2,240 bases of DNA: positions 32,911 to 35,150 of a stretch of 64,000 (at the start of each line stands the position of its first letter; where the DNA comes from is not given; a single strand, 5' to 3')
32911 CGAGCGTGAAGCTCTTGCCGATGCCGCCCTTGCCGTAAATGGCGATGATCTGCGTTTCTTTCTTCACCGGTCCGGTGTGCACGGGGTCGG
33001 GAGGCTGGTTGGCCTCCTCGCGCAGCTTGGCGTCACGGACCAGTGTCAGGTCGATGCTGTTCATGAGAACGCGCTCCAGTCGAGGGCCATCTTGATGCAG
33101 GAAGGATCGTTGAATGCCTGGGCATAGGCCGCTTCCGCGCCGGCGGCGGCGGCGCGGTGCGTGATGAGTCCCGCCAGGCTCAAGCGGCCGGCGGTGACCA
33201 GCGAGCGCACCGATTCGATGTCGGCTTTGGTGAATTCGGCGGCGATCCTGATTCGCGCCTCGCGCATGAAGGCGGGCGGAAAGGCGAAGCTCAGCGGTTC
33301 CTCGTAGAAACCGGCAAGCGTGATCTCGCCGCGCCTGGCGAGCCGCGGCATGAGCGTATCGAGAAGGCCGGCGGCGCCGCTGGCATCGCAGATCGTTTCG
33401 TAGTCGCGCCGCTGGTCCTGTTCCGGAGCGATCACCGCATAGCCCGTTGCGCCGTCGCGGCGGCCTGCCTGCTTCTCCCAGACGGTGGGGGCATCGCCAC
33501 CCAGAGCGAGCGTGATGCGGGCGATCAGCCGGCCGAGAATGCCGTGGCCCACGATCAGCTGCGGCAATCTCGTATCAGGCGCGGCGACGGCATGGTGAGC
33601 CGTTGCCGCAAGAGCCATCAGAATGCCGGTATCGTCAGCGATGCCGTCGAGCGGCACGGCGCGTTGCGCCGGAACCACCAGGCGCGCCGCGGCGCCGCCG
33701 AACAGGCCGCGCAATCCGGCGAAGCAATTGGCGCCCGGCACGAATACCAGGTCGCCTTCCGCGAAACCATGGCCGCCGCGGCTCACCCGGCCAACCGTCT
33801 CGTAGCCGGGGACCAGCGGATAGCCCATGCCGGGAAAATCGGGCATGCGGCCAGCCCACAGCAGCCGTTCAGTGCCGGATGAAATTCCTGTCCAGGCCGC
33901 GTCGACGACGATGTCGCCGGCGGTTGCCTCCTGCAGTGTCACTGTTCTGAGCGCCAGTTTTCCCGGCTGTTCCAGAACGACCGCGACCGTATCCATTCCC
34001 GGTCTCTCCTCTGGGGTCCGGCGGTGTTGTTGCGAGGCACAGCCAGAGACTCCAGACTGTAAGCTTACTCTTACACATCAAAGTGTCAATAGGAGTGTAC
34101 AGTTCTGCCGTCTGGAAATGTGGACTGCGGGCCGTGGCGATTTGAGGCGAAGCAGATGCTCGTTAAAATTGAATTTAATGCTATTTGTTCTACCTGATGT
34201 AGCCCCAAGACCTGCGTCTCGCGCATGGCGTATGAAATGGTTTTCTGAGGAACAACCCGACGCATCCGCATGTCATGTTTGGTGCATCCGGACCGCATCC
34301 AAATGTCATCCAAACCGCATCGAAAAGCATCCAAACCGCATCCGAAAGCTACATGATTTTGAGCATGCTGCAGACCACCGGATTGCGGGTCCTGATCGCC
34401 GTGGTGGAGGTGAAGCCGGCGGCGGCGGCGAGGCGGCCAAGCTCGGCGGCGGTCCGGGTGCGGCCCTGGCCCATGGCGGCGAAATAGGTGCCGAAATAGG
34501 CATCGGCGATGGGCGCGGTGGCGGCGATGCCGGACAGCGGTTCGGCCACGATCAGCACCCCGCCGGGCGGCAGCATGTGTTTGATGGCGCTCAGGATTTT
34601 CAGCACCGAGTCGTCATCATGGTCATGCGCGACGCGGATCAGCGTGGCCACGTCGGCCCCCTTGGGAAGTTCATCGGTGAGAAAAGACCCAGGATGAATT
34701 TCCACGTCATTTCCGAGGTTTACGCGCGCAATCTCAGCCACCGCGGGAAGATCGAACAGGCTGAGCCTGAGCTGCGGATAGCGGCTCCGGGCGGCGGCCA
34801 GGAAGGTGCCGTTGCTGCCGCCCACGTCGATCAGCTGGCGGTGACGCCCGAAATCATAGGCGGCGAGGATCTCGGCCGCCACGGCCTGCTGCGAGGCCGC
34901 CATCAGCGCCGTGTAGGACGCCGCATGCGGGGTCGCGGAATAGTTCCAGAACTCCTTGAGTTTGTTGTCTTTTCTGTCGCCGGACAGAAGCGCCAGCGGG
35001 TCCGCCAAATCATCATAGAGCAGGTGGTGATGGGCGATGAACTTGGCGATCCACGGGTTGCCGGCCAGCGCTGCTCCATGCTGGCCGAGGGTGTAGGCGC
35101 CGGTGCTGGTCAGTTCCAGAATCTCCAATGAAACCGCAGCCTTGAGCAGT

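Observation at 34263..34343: Eight helically phased CAT(CC) repeats between crtF and the bchC promoter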

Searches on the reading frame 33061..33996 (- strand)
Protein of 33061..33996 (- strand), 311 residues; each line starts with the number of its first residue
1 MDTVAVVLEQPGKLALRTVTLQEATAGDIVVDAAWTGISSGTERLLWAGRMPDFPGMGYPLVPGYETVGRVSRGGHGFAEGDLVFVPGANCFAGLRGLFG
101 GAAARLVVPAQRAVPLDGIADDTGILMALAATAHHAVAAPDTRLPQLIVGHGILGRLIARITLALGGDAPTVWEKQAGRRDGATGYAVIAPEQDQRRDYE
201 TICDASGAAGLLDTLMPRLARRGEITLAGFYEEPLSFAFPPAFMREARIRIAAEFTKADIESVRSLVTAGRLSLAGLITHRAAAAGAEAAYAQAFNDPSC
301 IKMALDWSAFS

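Call 6: search_protein_families(library=ncbifam, proteins=[window:33061-33996:-])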
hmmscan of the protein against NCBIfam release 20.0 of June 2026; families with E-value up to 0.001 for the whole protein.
window:33061-33996:- (311 aa): 2 families
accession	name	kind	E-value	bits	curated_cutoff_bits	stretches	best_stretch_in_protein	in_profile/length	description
TIGR01202.1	bchC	equivalog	2.3e-125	417.8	291.25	1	3-306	2-308/308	chlorophyll synthesis pathway protein BchC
NF007489.0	PRK10083.1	equivalog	5.7e-06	25.5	376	1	5-78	3-72/339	Zn-dependent oxidoreductase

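Call 8: find_related_loci(query=window:33061-33996:-, collection=genome_contigs, flank=3000)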
Query window:33061-33996:- (311 aa) in genome_contigs; peptide patterns used: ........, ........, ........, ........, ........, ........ (x = any residue, [..] = any of these).
600 stretches matched a pattern (row limit reached: there are more); 574 encode a relative of the query (tblastn E <= 1e-3); the best 80 are kept; 80 distinct loci.
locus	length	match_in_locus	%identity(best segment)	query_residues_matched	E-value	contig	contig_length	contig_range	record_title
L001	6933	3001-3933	78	1-311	9e-163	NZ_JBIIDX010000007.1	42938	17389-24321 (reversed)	MAG: Aestuariivirga sp. isolate ME2000-08-17pf_3300042335_group1_bin81 Rohwer_bin1923_scaffold_359_c1, whole genome shot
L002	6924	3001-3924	75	1-308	1e-152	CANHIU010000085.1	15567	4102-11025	MAG: Bradyrhizobiaceae bacterium isolate RE-26jul17-107 genome assembly, contig: RE-26jul17-C5635, whole genome shotgun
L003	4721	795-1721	68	1-307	2e-131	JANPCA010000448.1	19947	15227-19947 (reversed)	MAG: Hyphomicrobiales bacterium isolate VAR_78_metabat_59 VAR_78_k141_3596357, whole genome shotgun sequence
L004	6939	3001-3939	61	1-311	4e-126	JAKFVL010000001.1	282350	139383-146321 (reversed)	MAG: Hyphomicrobiales bacterium isolate D3_Bin_17 D3_0000008, whole genome shotgun sequence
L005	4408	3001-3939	65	1-311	3e-126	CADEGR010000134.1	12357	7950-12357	MAG: uncultured Alphaproteobacteria bacterium isolate Alphaproteobacteria sp. RBC091 genome assembly, contig: MAG091_134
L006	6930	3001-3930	63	1-311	6e-124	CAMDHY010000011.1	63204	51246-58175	MAG: Pseudoxanthobacter soli DSM 19599 isolate MsE-30jul19-87 genome assembly, contig: MsE-30jul19-C558, whole genome sh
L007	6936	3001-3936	63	1-311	7e-122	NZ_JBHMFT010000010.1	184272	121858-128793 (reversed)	Falsiroseomonas sp. E2-1-a20 E2-1-a20_E2-1-a4_contig_10, whole genome shotgun sequence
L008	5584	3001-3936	61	1-311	2e-121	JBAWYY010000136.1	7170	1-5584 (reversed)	MAG: Alphaproteobacteria bacterium isolate ELA101 MAG101_136, whole genome shotgun sequence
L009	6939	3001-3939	60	1-311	6e-121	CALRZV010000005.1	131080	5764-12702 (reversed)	MAG: Bradyrhizobium ivorense isolate JJ-MO7B3-363-8-m2-bin124 genome assembly, contig: JJ-MO7B3-363-C12, whole genome sh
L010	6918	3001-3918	62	4-307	2e-120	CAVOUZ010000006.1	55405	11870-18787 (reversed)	MAG: uncultured Gammaproteobacteria bacterium isolate MFD09779.bin.2.163 genome assembly, contig: contig_2777, whole gen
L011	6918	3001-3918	59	5-308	1e-119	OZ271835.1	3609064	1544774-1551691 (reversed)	MAG: Hyphomicrobiales bacterium isolate 60d999c5-ff15-46dc-a31b-95639e25dfbe genome assembly, chromosome: 1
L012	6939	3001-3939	59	1-311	3e-119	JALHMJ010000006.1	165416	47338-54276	MAG: Hyphomicrobium sp. isolate Bin_30_7 c_000000000612, whole genome shotgun sequence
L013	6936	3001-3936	61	1-309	2e-119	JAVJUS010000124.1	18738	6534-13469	MAG: Azospirillaceae bacterium isolate C1-SOL-07 k141_33798, whole genome shotgun sequence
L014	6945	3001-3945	60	1-311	2e-119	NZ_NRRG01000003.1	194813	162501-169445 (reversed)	Thiocystis violacea strain DSM 207 scaffold0003, whole genome shotgun sequence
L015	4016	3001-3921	63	1-307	1e-119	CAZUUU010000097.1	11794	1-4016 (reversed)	MAG TPA_asm: uncultured Methylibium sp. isolate SRP287051_co1_41 genome assembly, contig: NODE_7165_length_11794_cov_11.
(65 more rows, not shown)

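Call 14: find_encoding_contigs(protein=window:33061-33996:-, flank=3000, max_places=10)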
Protein window:33061-33996:- (311 aa): no gene with exactly this product is on record in the collection.

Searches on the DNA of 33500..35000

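Call 9: search_rna_families(source=window, start=33500, end=35000, threshold=evalue, max_evalue=10)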
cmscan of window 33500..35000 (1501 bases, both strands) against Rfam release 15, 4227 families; matches with E-value up to 10: 1.
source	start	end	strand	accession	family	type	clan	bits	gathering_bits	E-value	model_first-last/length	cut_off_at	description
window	33610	33652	+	RF01543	TB11Cs5H2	Gene; snRNA; snoRNA; HACA-box;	-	15.7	47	4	1-68/68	no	Trypanosomatid snoRNA TB11Cs5H2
